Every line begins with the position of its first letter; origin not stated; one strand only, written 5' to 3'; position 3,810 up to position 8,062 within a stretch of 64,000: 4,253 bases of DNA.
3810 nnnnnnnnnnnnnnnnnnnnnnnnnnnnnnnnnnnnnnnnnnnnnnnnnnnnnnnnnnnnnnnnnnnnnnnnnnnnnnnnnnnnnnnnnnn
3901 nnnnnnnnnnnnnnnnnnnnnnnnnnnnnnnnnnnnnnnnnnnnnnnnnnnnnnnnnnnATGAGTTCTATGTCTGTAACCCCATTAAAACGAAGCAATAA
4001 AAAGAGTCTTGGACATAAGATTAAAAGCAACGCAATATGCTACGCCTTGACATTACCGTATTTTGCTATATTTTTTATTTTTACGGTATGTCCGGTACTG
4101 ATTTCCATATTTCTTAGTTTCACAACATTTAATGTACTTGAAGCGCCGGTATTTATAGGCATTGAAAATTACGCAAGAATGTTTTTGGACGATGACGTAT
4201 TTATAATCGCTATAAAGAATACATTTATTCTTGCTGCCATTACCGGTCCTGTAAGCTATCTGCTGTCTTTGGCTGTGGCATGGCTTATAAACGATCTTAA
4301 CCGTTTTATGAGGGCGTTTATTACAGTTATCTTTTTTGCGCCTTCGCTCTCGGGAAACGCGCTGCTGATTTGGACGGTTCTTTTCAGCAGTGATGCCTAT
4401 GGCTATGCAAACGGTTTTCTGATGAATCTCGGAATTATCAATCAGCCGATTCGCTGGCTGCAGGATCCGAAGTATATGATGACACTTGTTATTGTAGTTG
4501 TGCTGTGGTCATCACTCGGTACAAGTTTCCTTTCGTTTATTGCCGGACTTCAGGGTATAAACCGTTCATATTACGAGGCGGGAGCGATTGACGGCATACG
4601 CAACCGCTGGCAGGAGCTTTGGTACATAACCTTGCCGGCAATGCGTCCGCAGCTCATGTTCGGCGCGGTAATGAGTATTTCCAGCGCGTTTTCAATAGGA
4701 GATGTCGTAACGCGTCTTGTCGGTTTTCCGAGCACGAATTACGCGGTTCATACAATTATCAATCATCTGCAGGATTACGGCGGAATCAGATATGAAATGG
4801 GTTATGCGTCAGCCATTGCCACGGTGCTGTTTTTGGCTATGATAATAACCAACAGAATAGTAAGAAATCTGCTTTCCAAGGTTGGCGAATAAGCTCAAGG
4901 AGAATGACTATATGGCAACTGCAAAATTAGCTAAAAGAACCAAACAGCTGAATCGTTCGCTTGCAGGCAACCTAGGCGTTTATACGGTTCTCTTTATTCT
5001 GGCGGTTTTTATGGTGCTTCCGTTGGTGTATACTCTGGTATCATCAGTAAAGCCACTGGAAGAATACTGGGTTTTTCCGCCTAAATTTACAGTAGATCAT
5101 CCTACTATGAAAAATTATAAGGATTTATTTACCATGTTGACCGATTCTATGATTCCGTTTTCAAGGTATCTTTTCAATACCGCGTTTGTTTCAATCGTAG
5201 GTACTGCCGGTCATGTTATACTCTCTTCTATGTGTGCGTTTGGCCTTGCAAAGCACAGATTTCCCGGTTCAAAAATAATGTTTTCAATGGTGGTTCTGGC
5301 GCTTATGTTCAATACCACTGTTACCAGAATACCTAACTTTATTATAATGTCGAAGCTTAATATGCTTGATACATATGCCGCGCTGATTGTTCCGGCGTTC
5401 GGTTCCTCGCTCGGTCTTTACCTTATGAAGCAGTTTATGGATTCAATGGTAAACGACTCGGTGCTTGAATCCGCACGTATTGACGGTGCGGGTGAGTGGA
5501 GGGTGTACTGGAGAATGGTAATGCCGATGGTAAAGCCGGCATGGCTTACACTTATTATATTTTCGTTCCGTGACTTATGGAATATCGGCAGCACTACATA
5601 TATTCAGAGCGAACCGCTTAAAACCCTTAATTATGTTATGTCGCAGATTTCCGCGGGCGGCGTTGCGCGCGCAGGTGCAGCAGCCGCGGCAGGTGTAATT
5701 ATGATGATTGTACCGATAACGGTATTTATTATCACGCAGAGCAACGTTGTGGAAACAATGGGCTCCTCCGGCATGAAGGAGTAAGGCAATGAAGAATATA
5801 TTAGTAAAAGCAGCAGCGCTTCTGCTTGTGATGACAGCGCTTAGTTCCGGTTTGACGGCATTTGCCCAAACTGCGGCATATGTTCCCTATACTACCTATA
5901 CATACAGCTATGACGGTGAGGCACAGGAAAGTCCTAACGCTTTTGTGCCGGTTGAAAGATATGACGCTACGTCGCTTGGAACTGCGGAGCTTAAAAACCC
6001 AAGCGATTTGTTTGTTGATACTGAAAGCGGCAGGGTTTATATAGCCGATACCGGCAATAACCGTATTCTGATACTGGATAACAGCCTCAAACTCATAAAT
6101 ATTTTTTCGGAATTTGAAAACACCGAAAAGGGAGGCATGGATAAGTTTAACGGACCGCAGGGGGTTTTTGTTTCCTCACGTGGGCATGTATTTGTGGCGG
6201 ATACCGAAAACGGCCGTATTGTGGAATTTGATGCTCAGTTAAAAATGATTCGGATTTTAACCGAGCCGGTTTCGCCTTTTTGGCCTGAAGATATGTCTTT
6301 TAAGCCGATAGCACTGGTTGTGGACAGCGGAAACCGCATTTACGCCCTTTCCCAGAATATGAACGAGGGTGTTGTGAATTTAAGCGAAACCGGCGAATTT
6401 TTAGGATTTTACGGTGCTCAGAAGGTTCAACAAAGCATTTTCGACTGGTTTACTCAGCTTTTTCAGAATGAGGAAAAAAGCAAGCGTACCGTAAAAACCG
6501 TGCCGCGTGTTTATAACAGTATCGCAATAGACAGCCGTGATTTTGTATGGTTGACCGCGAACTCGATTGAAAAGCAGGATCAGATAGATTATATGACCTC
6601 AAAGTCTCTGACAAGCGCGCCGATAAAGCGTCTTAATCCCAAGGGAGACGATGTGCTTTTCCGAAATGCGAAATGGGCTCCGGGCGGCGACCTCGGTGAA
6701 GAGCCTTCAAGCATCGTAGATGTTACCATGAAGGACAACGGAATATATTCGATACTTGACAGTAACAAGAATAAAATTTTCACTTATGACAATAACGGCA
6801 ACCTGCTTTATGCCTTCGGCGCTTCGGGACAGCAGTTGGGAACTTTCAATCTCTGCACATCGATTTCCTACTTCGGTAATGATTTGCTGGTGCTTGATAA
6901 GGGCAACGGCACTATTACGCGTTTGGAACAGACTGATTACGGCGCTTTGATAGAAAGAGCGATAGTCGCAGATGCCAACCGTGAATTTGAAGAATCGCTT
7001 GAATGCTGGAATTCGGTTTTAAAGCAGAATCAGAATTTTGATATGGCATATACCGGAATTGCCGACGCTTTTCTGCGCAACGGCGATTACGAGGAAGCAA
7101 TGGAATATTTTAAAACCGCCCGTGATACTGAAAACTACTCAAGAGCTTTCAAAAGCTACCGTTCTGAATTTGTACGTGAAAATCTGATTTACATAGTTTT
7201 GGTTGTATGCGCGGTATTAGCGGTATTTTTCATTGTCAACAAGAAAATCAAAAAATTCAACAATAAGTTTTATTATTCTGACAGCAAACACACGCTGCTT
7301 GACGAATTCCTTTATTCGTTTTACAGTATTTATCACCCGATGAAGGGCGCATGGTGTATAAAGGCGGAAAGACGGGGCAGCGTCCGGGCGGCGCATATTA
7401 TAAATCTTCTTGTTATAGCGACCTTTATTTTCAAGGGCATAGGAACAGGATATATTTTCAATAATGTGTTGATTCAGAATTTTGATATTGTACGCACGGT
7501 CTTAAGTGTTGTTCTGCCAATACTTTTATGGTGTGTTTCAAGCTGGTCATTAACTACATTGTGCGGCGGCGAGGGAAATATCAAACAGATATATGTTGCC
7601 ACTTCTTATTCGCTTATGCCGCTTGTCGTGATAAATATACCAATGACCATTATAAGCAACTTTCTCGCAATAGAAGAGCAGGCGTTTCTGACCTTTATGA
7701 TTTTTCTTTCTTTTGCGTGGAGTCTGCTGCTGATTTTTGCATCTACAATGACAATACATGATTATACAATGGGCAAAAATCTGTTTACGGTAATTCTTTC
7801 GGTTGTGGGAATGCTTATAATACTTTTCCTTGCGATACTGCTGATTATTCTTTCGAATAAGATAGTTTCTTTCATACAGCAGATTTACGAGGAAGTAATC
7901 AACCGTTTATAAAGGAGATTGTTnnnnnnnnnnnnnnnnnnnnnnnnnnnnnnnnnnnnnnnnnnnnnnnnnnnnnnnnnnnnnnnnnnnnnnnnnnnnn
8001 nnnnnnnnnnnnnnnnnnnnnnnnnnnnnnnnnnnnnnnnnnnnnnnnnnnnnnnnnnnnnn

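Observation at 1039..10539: Conserved-looking but uncharacterised five-gene cassette: giant CBM-fused SBP, two permeases, NHL-TPR-Yip1 protein, DUF5696-like protein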

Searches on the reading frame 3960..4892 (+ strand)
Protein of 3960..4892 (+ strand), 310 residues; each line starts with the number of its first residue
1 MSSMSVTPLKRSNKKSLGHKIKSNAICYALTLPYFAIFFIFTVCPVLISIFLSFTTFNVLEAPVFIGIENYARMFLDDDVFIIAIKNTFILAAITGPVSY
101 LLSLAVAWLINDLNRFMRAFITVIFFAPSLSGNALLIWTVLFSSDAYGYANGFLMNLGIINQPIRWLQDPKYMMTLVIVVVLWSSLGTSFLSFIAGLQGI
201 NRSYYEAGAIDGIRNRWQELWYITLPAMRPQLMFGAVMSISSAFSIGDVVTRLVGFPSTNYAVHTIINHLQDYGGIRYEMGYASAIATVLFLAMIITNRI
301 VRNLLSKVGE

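Call 6: search_protein_families(library=pfam, proteins=[window:3960-4892:+], max_evalue=0.01)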
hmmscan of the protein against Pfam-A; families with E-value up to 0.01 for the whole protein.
window:3960-4892:+ (310 aa): 1 family
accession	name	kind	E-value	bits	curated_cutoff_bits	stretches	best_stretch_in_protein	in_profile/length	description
PF00528.27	BPD_transp_1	-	3.4e-13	50.2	26.4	1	113-308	16-182/184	Binding-protein-dependent transport system inner membrane component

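Call 9: search_protein_families(library=ncbifam, proteins=[window:3960-4892:+], max_evalue=0.01)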
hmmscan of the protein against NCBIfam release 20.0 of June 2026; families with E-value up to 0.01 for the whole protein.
window:3960-4892:+ (310 aa): 8 families
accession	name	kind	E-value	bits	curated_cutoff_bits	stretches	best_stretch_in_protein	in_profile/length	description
NF007852.0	PRK10561.1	equivalog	3.9e-16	59.7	335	1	21-297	8-280/295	sn-glycerol-3-phosphate ABC transporter permease UgpA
NF007044.0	PRK09497.1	equivalog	8e-13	48.5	348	1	35-296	16-268/285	spermidine/putrescine ABC transporter permease PotB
NF040931.1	ABC_arch_GlcT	equivalog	9.3e-12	45.2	360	1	37-294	7-260/278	glucose ABC transporter permease GlcT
NF008232.0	PRK10999.1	equivalog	5.3e-07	28.7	392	1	64-249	263-447/520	maltose ABC transporter permease MalF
TIGR02140.1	permease_CysW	equivalog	7.8e-07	28.8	329.1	1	42-305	7-255/261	sulfate ABC transporter permease subunit CysW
TIGR00969.1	3a0106s02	subfamily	2.7e-05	23.8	240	1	62-305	41-269/272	sulfate ABC transporter permease subunit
NF007963.0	PRK10683.1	equivalog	0.00011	21.7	489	1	51-296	66-300/317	putrescine ABC transporter permease PotH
NF008620.0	PRK11602.1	equivalog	0.0085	15.3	442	0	45-275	26-248/291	sulfate/thiosulfate ABC transporter permease CysW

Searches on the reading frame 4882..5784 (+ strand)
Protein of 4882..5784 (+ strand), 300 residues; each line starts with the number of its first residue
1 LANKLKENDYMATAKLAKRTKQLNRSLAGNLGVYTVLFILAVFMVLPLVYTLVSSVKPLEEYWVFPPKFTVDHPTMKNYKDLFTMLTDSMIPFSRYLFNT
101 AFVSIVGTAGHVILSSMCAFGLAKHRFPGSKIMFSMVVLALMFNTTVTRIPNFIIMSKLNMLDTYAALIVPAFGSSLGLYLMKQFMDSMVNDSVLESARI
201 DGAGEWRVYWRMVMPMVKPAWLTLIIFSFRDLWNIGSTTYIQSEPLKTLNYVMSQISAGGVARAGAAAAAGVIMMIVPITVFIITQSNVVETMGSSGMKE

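Call 6: search_protein_families(library=pfam, proteins=[window:4882-5784:+], max_evalue=0.01)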
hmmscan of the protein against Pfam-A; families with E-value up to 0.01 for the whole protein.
window:4882-5784:+ (300 aa): 1 family
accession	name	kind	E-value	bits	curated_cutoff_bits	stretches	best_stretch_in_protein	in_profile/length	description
PF00528.27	BPD_transp_1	-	1.7e-09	38.1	26.4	1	114-288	4-177/184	Binding-protein-dependent transport system inner membrane component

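Call 9: search_protein_families(library=ncbifam, proteins=[window:4882-5784:+], max_evalue=0.01)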
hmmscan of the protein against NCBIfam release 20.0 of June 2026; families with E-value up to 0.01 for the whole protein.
window:4882-5784:+ (300 aa): 14 families
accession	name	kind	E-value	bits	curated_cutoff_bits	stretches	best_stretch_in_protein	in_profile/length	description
NF008210.0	PRK10973.1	equivalog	1.6e-25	90.4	297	1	34-292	13-275/281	sn-glycerol-3-phosphate ABC transporter permease UgpE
NF040932.1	ABC_arch_GlcU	equivalog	5.6e-24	85.2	340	1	35-285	7-256/272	glucose ABC transporter permease GlcU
NF008231.0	PRK10998.1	equivalog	1.9e-17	63.8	261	1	35-299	18-295/296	maltose ABC transporter permease MalG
TIGR02139.1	permease_CysT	equivalog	2.5e-07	30.6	246.1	1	68-284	25-254/265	sulfate ABC transporter permease subunit CysT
NF011624.0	PRK15050.1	equivalog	4.7e-07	29.2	247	1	189-286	186-283/297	2-aminoethylphosphonate ABC transporter permease subunit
NF007047.0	PRK09500.1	equivalog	1.4e-06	28.1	326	1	39-286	13-249/257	spermidine/putrescine ABC transporter permease PotC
TIGR02141.1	modB_ABC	equivalog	2.6e-06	27.2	182.6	1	103-284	6-201/208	molybdate ABC transporter permease subunit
TIGR01581.1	Mo_ABC_porter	hypoth_equivalog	1.4e-05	24.7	210.3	1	98-277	27-218/225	ABC transporter permease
NF040931.1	ABC_arch_GlcT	equivalog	2.1e-05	24.3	360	1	149-281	129-263/278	glucose ABC transporter permease GlcT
TIGR00969.1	3a0106s02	subfamily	3.6e-05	23.4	240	0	79-284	47-266/272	sulfate ABC transporter permease subunit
NF006939.0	PRK09421.1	equivalog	5.7e-05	22.6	262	0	103-248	18-179/230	molybdate ABC transporter permease subunit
NF008208.0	PRK10971.1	equivalog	0.00014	21.4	415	0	111-285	74-264/277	sulfate/thiosulfate ABC transporter permease CysT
NF007852.0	PRK10561.1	equivalog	0.00018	21.5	335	1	189-291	183-289/295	sn-glycerol-3-phosphate ABC transporter permease UgpA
TIGR03226.1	PhnU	equivalog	0.0024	17.4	283.45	1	189-283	204-298/311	2-aminoethylphosphonate ABC transporter permease subunit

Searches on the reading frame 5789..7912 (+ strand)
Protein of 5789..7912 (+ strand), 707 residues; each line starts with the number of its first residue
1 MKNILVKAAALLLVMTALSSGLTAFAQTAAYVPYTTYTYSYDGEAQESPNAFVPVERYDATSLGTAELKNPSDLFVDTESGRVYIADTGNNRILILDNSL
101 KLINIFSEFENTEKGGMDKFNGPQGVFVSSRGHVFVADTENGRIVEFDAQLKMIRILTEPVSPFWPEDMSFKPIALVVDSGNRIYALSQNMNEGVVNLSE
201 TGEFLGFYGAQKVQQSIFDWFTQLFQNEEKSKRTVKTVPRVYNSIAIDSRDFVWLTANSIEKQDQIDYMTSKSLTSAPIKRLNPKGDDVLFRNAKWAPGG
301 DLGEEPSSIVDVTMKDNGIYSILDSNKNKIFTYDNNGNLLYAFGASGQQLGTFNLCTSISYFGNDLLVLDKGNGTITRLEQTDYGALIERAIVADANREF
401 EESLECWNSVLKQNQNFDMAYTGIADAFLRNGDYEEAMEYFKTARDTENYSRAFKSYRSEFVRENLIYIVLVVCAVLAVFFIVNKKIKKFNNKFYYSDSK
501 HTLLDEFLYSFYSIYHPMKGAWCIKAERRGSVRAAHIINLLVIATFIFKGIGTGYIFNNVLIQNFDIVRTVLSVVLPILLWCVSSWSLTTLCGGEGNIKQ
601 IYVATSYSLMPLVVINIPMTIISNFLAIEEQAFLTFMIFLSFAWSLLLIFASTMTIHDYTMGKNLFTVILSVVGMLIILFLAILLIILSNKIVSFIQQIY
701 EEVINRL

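Call 6: search_protein_families(library=pfam, proteins=[window:5789-7912:+], max_evalue=0.01)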
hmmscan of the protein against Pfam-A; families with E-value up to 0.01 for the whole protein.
window:5789-7912:+ (707 aa): 11 families
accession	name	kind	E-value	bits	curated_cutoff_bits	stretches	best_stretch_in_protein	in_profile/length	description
PF01436.27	NHL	-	8e-17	60.8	20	2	120-147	1-28/28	NHL repeat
PF04893.22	Yip1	-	9.7e-09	35.8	28.6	1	514-682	4-172/173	Yip1 domain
PF00515.34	TPR_1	-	2.6e-07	30.6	27.8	1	420-444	3-27/34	Tetratricopeptide repeat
PF13432.12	TPR_16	-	3.8e-07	30.9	32.7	1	390-445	3-58/65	Tetratricopeptide repeat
PF07719.23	TPR_2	-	2.1e-06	27.8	27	1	420-444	3-27/34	Tetratricopeptide repeat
PF08450.18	SGL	-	0.00015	21.9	26.3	1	76-161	141-224/246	SMP-30/Gluconolactonase/LRE-like region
PF13424.12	TPR_12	-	0.0011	19.5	30.1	1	398-446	24-73/77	Tetratricopeptide repeat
PF13181.12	TPR_8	-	0.0021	18.5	25.7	1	420-444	3-27/34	Tetratricopeptide repeat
PF13431.12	TPR_17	-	0.0047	17.5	24.4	0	407-438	2-33/34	Tetratricopeptide repeat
PF13428.12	TPR_14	-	0.0055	17.7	23.5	0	421-452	4-35/44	Tetratricopeptide repeat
PF13414.12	TPR_11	-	0.0064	16.6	26.8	0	399-432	9-42/42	TPR repeat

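Call 9: search_protein_families(library=ncbifam, proteins=[window:5789-7912:+], max_evalue=0.01)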
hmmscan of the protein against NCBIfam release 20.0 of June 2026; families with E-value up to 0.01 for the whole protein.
window:5789-7912:+ (707 aa): 4 families
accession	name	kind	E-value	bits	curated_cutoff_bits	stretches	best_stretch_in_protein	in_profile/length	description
NF035926.1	scyF_NHL_VPEP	equivalog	8.8e-15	54.7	350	1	119-212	197-287/376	scytonemin biosynthesis PEP-CTERM protein ScyF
NF047780.1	LIC12708_fam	subfamily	3.7e-06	26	150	1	74-153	60-152/391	LIC_12708 family protein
NF033206.1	ScyE_fam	subfamily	0.00034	20.2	80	0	118-338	5-170/333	ScyD/ScyE family protein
TIGR00756.2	PPR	repeat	0.0078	16.3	20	0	420-442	2-24/35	pentatricopeptide repeat protein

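Call 43: list_cluster_members(proteins=[P0001, window:5789-7912:+, window:1039-3963:+])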
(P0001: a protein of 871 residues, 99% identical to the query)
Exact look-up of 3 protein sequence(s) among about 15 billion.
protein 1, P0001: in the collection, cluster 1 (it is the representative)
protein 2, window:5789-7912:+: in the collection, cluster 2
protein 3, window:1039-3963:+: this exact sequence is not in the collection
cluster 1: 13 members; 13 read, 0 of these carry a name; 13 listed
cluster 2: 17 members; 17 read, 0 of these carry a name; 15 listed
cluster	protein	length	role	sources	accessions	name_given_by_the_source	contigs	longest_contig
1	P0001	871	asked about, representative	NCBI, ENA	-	-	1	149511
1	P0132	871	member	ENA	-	-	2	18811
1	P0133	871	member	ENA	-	-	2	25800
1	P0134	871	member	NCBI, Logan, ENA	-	-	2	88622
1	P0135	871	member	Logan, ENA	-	-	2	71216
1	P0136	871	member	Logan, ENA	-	-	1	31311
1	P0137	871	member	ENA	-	-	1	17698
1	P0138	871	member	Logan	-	-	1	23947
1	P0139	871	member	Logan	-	-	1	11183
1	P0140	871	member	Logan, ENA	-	-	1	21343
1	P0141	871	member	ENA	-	-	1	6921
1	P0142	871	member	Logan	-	-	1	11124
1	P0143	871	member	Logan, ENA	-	-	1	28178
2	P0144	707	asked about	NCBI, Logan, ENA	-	-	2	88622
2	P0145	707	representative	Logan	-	-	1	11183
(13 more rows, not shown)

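Call 67: search_solved_structures(query=A8, max_evalue=0.01)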
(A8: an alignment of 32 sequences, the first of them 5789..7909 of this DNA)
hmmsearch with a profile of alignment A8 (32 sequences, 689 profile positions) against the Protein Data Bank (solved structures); distinct sequences matched with E-value up to 0.01: 91 (the best 60 are shown).
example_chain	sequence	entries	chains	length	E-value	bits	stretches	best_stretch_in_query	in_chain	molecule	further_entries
3wwa_A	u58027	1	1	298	9.5e-65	222.2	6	60-145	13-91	Pizza7H protein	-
6ren_A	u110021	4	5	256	2.3e-52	181.3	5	58-142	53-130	3fPizza6-SH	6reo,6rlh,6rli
7zqg_A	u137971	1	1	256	9.7e-52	179.2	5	60-145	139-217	Pizza6-KSH-TSH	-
6f0s_A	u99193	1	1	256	1.3e-50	175.4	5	60-145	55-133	Pizza6-SYW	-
6i38_A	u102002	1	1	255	1.4e-46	162.1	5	60-145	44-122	nv2Pizza6-AYW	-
3ww9_A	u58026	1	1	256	1.9e-36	128.6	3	59-145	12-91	pizza6 protein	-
6qsd_A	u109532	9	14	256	1.9e-36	128.6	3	59-145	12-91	Pizza6S | Pizza6-S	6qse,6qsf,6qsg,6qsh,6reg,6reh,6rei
8j72_A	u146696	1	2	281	2.2e-36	128.4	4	61-152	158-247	E3 ubiquitin-protein ligase TRIM71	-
6rej_A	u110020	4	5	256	2.8e-36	128.1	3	59-145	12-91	Pizza6-SH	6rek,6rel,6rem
6f0t_A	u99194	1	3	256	3.3e-36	127.9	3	60-145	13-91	Pizza6-SFW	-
7zpw_A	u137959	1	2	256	1.5e-34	122.4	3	59-145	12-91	Pizza6-TSK-TSH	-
7zph_A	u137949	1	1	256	1.8e-34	122.1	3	59-145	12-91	Pizza6-TNK-RSH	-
7zpz_A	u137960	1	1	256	6e-34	120.4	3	59-145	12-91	Pizza6-TSR-TSH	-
7zcj_A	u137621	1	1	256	6.4e-34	120.3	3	59-145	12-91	Pizza6-TNH-TSH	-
7zq2_A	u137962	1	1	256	7.8e-34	120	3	59-145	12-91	Pizza6-RSH-TSH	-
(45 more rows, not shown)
